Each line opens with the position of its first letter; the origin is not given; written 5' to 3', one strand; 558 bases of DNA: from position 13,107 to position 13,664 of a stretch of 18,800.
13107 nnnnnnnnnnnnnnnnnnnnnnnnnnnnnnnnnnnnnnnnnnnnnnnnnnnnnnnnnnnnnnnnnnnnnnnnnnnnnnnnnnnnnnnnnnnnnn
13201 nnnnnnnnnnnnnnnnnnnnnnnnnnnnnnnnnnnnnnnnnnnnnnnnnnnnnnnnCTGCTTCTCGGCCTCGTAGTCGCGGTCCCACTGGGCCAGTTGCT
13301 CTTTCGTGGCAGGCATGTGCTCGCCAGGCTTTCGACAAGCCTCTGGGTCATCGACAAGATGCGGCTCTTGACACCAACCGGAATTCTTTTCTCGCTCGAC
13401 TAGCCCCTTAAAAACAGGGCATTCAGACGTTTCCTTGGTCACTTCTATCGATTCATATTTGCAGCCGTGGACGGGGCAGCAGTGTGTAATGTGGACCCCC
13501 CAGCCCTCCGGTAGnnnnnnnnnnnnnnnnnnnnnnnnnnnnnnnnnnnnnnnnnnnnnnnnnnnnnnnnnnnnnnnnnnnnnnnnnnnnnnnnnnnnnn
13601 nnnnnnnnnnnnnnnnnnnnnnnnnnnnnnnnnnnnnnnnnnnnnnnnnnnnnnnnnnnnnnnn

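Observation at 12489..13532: ASCH/DUF3850 (PUA-like) domain fused to a Cys/His metal-binding N-terminus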

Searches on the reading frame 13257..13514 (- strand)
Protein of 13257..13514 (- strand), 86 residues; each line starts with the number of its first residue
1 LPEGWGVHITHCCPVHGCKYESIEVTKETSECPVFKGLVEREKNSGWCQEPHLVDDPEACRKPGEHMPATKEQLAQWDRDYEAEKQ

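Call 22: find_homologous_proteins(query=A1, max_evalue=0.01)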
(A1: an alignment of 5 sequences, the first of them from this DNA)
Query A1 (5 sequences) (86 aa, profile of the alignment): 11 proteins with E <= 0.01 among 817 candidates.
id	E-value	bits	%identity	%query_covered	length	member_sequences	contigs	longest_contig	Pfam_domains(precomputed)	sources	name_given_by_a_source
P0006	1.7e-22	97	59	79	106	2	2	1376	-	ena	-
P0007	4.3e-22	96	62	80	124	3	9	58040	-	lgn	-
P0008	1.6e-21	94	62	73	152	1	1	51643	-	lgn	-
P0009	2.3e-20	90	55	72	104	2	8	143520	-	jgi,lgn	jgi:hypothetical protein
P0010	1.8e-19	87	57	79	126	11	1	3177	-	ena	-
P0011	1.4e-11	62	48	72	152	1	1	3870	-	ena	-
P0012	4.7e-6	44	43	53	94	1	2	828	-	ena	-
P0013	1.7e-3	36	53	42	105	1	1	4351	-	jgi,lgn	jgi:hypothetical protein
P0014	2.2e-3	36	46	43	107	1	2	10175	-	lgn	-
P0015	3.3e-3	35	35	85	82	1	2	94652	-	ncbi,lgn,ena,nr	ncbi:MAG: hypothetical protein J6J36_00695 [Clostridia bacterium]|nr:hypothetical protein [Clostridi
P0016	8.7e-3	34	49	43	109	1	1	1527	-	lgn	-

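Call 27: search_protein_representatives(alignment_id=A1)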
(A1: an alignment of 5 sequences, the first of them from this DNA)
Query: 5 sequences, 85 profile positions. Proteins with E-value up to 0.001 (for the whole library): 116; up to 1e-10: 15; up to 1e-30: 3. The best 116 are listed.
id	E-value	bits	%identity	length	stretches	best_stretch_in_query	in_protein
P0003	1.1e-78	275.4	-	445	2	1-80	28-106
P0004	1.4e-43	163.0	-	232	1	1-85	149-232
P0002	5.2e-43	161.1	-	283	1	2-85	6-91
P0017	1.1e-30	121.6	-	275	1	1-84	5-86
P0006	5.5e-23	96.9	-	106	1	3-71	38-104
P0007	1.4e-22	95.7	-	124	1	2-69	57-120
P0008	5.2e-22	93.8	-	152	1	2-67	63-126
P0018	5.7e-22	93.7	-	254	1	2-76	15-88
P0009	7.2e-21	90.2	-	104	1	1-61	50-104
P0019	1.7e-20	89.0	-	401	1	1-66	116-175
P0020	1.9e-20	88.8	-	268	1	2-69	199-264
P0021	5.5e-15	71.3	-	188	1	6-64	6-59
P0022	7.2e-15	70.9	-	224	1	9-67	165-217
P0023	2.4e-13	66.0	-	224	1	7-62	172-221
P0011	4.4e-12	62.0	-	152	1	3-64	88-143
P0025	4.1e-08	49.3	-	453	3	4-58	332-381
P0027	8.4e-08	48.3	-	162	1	7-59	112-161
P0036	1.3e-05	41.3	-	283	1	3-82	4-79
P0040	2.3e-05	40.5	-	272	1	3-83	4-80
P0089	4.7e-04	36.3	-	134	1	3-50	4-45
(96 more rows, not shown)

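Call 30: search_protein_families(library=pfam, proteins=[P0015, P0089, P0036, P0040, P0019, P0025, P0017, P0018, P0020, P0022], max_evalue=0.1)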
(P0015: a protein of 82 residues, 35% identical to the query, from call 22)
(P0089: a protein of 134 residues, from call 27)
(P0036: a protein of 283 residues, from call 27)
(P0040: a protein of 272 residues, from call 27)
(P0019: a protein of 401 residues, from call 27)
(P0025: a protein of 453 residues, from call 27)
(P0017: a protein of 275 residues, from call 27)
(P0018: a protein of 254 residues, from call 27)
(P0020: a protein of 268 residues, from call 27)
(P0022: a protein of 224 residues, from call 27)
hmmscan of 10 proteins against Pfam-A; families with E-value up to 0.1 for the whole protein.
P0015 (82 aa): 1 family
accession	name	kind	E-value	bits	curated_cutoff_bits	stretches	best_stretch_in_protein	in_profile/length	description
PF09403.15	FadA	-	0.0036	18.1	28.5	1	45-80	41-76/99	Adhesion protein FadA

P0089 (134 aa): 0 families

P0036 (283 aa): 7 families
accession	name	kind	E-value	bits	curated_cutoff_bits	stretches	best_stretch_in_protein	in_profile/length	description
PF13863.11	DUF4200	-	0.0089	16.8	29.7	1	53-127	33-107/119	Domain of unknown function (DUF4200)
PF11559.13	ADIP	-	0.017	15.6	34.3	1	56-128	57-129/151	Afadin- and alpha -actinin-Binding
PF18504.6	Csm1_N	-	0.02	15.7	26.3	0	144-167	22-45/70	Csm1 N-terminal domain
PF11221.13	Med21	-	0.023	15.5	37.3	1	63-125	61-123/144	Subunit 21 of Mediator complex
PF13851.11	GAS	-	0.027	14.3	32.3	1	99-240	18-160/200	Growth-arrest specific micro-tubule binding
PF04508.17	Pox_A_type_inc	-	0.054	13.8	21.4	0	68-83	4-19/23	Viral A-type inclusion protein repeat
PF16808.10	PKcGMP_CC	-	0.063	13.3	35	1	74-90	10-26/35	Coiled-coil N-terminus of cGMP-dependent protein kinase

P0040 (272 aa): 2 families
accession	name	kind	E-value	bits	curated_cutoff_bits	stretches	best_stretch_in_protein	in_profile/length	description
PF06818.20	Fez1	-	0.00047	21.1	34.4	1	152-242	12-105/199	Fez1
PF23991.1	DUF7310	-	0.077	13.9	40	0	68-94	26-52/83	Coiled-coil region of unknown function (DUF7310)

P0019 (401 aa): 0 families

P0025 (453 aa): 0 families

P0017 (275 aa): 0 families

P0018 (254 aa): 0 families

P0020 (268 aa): 1 family
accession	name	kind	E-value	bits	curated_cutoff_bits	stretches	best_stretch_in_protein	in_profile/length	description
PF00334.24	NDK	-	1.1e-38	132.6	27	1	3-133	1-128/135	Nucleoside diphosphate kinase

P0022 (224 aa): 2 families
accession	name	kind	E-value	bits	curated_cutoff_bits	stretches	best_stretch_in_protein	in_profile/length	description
PF00293.34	NUDIX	-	1.1e-10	42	21.1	1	17-140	6-133/134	NUDIX domain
PF14815.12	NUDIX_4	-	8.5e-05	22.8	35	1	21-139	5-112/113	NUDIX domain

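Call 36: find_encoding_contigs(protein=P0007, flank=10000, max_places=2)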
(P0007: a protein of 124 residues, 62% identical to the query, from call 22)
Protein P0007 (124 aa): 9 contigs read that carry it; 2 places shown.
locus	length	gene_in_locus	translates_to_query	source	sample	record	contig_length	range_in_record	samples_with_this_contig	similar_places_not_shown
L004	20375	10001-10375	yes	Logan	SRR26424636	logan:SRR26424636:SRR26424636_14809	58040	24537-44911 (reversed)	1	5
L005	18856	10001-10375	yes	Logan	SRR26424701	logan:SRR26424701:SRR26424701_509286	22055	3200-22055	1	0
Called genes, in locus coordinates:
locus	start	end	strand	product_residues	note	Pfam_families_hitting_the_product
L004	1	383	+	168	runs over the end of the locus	-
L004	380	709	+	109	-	-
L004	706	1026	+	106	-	-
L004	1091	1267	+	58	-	-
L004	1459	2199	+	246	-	PF01555:N6_N4_Mtase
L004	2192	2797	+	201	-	-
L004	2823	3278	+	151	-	-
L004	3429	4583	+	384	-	-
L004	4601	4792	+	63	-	-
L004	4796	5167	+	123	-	-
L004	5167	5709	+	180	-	-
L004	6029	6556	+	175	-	-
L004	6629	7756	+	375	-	-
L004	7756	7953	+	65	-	-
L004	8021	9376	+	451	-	PF13203:DUF2201_N, PF09967:DUF2201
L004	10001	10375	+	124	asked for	-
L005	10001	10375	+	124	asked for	-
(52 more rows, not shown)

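Call 37: find_encoding_contigs(protein=P0008, flank=10000, max_places=2)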
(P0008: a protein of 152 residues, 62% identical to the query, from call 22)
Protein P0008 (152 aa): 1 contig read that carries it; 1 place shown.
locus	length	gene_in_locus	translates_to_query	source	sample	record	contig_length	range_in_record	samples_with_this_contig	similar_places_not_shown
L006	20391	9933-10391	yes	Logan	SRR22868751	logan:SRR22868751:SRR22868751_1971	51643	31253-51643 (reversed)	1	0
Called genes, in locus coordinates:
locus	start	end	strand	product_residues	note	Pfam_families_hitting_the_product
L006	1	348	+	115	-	?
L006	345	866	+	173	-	-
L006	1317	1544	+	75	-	-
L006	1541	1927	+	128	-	-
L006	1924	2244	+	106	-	-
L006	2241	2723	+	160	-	-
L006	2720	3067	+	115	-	-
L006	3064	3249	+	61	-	-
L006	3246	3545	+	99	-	-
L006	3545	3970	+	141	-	-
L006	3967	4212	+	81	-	-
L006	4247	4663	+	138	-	-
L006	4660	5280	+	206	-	-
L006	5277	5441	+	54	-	-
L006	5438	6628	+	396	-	-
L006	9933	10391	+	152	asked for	-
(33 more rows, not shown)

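Call 38: find_encoding_contigs(protein=P0009, flank=10000, max_places=2)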
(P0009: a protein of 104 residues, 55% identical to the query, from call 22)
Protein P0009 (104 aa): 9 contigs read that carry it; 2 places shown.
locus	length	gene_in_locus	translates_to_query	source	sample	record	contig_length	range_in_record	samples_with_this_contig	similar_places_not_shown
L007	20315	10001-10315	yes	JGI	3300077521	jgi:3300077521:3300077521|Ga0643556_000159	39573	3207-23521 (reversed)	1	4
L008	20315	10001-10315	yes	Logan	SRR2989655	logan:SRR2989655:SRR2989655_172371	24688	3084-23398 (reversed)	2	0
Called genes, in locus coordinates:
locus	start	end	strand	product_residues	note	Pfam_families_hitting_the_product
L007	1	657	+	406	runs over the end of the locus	PF12705:PDDEXK_1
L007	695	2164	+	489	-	-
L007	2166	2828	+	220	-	-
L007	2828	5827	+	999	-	PF00270:DEAD, PF04851:ResIII, PF18766:SWI2_SNF2, PF00271:Helicase_C (faint)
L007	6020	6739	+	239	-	PF04055:Radical_SAM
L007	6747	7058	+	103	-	-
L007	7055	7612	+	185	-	-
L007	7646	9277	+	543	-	PF18897:Gp3-like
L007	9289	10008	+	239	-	-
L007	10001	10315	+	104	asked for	-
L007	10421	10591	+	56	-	-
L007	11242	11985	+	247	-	-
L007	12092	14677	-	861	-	-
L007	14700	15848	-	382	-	PF22548:AEP-TOTE, PF08707:PriCT_2 (faint)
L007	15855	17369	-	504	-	PF01555:N6_N4_Mtase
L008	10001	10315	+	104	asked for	-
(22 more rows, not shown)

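Call 63: search_protein_families(library=phrogs, proteins=[P0017, P0018, P0019, P0021, P0023, P0027, P0015], max_evalue=0.01)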
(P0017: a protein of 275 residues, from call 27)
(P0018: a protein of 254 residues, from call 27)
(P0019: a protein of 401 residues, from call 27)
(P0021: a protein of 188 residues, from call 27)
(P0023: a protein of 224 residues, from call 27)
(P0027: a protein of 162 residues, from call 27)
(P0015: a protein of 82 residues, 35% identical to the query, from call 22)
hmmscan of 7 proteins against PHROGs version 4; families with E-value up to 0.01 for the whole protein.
P0017 (275 aa): 0 families

P0018 (254 aa): 0 families

P0019 (401 aa): 0 families

P0021 (188 aa): 0 families

P0023 (224 aa): 0 families

P0027 (162 aa): 0 families

P0015 (82 aa): 0 families

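Call 108: search_solved_structures(query=P0019, max_evalue=0.05)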
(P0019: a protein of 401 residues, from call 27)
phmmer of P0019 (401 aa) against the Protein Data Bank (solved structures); distinct sequences matched with E-value up to 0.05: 0.

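Call 109: search_solved_structures(query=P0023, max_evalue=0.05)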
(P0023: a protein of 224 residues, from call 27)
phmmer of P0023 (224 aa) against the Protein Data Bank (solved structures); distinct sequences matched with E-value up to 0.05: 0.

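Call 111: search_solved_structures(query=P0017, max_evalue=0.05)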
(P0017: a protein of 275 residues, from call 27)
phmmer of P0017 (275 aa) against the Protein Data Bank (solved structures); distinct sequences matched with E-value up to 0.05: 0.
